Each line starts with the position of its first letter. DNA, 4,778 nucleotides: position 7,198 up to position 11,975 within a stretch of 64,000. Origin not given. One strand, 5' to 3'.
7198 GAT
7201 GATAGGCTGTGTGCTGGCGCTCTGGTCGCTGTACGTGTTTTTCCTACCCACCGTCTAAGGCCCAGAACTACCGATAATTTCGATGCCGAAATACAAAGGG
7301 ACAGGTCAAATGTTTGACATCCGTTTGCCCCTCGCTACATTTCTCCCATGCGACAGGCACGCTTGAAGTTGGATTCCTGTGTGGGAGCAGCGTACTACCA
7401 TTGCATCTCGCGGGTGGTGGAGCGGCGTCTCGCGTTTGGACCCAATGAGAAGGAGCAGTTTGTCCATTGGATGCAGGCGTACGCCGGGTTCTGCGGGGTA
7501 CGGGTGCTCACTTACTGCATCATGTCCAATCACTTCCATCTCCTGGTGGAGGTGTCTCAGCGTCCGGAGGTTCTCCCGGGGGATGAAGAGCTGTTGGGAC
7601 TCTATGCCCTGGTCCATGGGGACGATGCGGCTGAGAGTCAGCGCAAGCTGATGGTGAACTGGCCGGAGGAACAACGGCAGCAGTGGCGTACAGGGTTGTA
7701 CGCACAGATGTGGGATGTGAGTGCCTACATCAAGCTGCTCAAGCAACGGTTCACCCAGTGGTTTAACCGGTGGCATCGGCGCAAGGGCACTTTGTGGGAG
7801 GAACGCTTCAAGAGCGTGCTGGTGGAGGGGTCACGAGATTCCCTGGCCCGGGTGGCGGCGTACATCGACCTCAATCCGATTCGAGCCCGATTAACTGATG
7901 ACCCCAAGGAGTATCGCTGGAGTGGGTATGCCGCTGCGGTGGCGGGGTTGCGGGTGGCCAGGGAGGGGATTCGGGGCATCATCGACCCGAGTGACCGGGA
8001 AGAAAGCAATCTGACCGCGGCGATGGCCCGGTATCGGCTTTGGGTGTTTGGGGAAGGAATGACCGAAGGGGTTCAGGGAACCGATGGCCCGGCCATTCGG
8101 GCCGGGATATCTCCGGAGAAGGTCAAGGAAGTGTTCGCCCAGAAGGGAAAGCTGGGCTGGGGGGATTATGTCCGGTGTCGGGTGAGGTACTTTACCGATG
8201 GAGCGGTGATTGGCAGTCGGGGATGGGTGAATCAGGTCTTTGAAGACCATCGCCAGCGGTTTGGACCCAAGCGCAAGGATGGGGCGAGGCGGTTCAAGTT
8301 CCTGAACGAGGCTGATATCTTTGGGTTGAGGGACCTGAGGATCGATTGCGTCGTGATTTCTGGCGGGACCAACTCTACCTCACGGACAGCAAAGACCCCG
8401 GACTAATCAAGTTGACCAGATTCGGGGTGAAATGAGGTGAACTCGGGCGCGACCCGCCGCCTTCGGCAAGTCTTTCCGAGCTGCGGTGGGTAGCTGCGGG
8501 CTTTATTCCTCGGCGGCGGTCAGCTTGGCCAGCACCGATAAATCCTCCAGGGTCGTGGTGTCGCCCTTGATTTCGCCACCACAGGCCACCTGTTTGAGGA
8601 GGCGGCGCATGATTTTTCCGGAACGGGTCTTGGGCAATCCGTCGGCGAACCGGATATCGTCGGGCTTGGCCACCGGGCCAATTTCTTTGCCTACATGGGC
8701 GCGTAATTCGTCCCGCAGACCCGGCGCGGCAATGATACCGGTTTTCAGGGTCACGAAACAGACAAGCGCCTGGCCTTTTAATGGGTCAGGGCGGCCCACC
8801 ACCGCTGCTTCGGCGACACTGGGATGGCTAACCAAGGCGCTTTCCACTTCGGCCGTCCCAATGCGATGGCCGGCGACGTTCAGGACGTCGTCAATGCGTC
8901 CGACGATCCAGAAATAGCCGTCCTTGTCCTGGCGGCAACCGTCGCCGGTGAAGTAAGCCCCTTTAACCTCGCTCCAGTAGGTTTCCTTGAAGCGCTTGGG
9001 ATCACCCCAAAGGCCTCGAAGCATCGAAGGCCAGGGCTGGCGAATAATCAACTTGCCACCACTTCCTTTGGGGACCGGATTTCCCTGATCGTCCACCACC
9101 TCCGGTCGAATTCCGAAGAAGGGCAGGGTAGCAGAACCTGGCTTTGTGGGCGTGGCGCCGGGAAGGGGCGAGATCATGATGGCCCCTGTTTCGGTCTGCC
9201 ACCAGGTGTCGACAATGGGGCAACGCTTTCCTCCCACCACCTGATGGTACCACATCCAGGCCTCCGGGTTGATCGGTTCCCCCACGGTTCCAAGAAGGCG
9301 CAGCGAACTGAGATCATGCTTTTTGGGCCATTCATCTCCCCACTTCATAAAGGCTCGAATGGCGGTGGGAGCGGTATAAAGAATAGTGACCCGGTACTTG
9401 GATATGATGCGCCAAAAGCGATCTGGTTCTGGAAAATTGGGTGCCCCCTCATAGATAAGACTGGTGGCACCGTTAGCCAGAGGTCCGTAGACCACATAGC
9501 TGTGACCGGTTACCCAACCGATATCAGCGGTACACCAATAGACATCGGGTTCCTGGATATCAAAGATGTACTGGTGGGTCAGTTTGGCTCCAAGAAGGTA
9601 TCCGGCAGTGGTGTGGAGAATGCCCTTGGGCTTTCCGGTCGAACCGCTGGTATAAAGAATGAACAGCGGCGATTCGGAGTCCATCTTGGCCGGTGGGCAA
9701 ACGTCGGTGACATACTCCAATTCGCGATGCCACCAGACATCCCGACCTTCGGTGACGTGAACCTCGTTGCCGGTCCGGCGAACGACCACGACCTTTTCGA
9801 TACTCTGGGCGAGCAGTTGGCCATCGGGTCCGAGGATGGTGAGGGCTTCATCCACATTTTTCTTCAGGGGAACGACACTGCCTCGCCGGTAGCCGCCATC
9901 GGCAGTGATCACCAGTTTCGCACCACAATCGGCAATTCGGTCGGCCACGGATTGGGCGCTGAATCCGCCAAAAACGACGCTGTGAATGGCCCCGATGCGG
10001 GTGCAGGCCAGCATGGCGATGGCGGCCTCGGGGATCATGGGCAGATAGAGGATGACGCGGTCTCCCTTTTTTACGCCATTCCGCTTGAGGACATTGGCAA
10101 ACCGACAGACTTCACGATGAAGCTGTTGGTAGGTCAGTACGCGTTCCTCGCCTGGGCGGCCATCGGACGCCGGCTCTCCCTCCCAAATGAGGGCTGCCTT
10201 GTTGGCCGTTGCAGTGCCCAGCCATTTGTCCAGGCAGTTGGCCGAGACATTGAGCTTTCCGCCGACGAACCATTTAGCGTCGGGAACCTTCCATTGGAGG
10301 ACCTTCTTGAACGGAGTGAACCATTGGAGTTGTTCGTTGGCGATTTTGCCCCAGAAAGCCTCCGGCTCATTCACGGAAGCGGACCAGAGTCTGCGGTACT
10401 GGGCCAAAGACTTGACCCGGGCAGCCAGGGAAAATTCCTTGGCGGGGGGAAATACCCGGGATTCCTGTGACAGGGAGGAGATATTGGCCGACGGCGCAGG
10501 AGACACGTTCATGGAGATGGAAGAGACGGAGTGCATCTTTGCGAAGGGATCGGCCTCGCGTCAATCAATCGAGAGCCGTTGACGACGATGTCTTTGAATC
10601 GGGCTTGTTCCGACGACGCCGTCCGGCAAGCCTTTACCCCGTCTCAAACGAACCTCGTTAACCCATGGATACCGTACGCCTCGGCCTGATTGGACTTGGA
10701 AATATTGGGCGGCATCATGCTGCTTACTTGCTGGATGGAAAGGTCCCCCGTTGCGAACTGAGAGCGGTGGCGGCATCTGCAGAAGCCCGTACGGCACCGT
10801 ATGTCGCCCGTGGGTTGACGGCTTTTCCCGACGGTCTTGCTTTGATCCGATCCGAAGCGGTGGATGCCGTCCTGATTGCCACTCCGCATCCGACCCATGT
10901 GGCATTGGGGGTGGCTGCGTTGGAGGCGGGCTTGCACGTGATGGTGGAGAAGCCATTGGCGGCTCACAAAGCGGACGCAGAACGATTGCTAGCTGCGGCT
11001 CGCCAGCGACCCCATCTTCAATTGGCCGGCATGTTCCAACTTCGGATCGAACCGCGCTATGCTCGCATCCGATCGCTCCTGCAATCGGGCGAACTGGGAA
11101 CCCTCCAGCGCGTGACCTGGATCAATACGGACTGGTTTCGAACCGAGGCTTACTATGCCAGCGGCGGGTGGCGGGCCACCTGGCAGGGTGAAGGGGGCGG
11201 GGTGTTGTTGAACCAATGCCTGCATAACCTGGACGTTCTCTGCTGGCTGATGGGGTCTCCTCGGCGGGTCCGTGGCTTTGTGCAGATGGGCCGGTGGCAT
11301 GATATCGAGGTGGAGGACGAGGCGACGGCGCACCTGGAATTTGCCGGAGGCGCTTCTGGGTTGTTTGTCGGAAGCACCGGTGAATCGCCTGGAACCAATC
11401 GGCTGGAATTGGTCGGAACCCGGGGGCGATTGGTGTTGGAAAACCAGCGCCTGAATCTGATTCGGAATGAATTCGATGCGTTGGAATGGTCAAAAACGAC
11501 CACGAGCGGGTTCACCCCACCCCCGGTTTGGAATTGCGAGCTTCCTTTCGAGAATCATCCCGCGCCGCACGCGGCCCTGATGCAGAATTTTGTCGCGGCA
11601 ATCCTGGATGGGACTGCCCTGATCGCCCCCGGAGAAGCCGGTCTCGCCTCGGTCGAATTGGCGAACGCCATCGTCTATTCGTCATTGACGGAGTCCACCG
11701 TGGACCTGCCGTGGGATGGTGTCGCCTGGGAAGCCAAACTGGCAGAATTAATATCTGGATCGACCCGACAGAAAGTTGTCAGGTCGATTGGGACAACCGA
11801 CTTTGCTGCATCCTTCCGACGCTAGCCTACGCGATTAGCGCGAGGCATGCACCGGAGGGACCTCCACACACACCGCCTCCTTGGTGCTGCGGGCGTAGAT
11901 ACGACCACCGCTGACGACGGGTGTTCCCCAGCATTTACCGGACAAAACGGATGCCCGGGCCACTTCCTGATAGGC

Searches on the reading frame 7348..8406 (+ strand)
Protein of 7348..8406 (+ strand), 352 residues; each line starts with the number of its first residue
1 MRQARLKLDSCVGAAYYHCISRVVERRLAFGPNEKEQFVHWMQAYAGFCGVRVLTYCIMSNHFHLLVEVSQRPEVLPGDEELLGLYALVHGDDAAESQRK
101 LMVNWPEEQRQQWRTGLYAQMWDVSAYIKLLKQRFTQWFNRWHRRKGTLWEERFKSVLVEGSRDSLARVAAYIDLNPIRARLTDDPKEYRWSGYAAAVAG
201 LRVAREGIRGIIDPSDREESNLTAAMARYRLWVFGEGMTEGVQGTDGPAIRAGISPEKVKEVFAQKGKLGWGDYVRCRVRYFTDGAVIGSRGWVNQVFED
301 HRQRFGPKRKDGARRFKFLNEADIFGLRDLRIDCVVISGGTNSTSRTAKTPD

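Call 78: search_protein_families(library=pfam, proteins=[window:7348-8406:+], max_evalue=0.00001)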
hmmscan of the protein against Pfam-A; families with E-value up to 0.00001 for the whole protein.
window:7348-8406:+ (352 aa): 1 family
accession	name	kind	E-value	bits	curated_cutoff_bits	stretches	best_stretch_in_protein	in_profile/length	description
PF01797.21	Y1_Tnp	-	2.4e-11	44.3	23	1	13-72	3-62/121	Transposase IS200 like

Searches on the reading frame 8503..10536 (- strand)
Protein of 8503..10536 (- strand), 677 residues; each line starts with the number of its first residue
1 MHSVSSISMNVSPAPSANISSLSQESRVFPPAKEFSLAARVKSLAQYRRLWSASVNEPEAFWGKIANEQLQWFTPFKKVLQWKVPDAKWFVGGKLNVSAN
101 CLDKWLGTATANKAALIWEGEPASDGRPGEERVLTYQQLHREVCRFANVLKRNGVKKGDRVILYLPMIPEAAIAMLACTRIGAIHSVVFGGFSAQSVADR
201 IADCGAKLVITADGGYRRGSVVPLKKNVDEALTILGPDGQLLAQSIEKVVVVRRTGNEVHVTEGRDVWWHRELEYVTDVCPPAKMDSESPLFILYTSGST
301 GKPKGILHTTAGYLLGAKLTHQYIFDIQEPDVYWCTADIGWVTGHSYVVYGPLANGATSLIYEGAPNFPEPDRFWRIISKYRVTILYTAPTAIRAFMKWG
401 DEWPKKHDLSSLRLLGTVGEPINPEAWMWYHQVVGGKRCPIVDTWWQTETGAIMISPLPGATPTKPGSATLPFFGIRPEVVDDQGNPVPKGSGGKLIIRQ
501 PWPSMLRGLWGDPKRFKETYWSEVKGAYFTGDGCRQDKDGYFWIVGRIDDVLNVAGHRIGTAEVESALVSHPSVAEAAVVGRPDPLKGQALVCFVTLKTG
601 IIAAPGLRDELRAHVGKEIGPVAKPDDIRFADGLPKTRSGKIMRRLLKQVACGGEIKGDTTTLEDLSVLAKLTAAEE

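Call 78: search_protein_families(library=pfam, proteins=[window:8503-10536:-], max_evalue=0.00001)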
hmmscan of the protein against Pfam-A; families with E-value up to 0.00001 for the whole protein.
window:8503-10536:- (677 aa): 3 families
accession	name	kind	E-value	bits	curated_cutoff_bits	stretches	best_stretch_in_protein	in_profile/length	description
PF00501.34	AMP-binding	-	1.3e-90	304.5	29.9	1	110-510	8-384/384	AMP-binding enzyme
PF13193.12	AMP-binding_C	-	1.6e-30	106.3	24.5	1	563-641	1-76/76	AMP-binding enzyme C-terminal domain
PF16177.11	ACAS_N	-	9.5e-22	77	27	1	47-101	1-55/55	Acetyl-coenzyme A synthetase N-terminus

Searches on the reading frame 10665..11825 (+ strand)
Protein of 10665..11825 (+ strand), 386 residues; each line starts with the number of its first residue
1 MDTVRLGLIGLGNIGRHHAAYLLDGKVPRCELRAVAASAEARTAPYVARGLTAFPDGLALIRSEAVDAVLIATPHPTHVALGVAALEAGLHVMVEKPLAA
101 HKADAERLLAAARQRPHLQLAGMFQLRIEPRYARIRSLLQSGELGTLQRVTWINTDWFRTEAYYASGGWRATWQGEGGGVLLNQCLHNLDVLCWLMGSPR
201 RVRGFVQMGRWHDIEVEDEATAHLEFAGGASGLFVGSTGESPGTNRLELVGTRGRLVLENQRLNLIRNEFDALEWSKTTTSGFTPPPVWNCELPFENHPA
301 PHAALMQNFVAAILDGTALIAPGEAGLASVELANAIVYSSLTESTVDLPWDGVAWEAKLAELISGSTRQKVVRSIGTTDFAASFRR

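Call 78: search_protein_families(library=pfam, proteins=[window:10665-11825:+], max_evalue=0.00001)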
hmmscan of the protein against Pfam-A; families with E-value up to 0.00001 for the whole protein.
window:10665-11825:+ (386 aa): 4 families
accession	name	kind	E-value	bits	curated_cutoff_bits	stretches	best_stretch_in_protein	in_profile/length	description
PF22725.1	GFO_IDH_MocA_C3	-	7.7e-27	94.2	27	1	132-256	1-123/124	GFO/IDH/MocA C-terminal domain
PF01408.29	GFO_IDH_MocA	-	8e-21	75.4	24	1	5-116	2-113/120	Oxidoreductase family, NAD-binding Rossmann fold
PF02894.22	GFO_IDH_MocA_C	-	1.7e-19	71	22.9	1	136-348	1-218/218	Oxidoreductase family, C-terminal alpha/beta domain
PF03447.22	NAD_binding_3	-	9.6e-06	26.7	24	0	10-115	1-109/116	Homoserine dehydrogenase, NAD binding domain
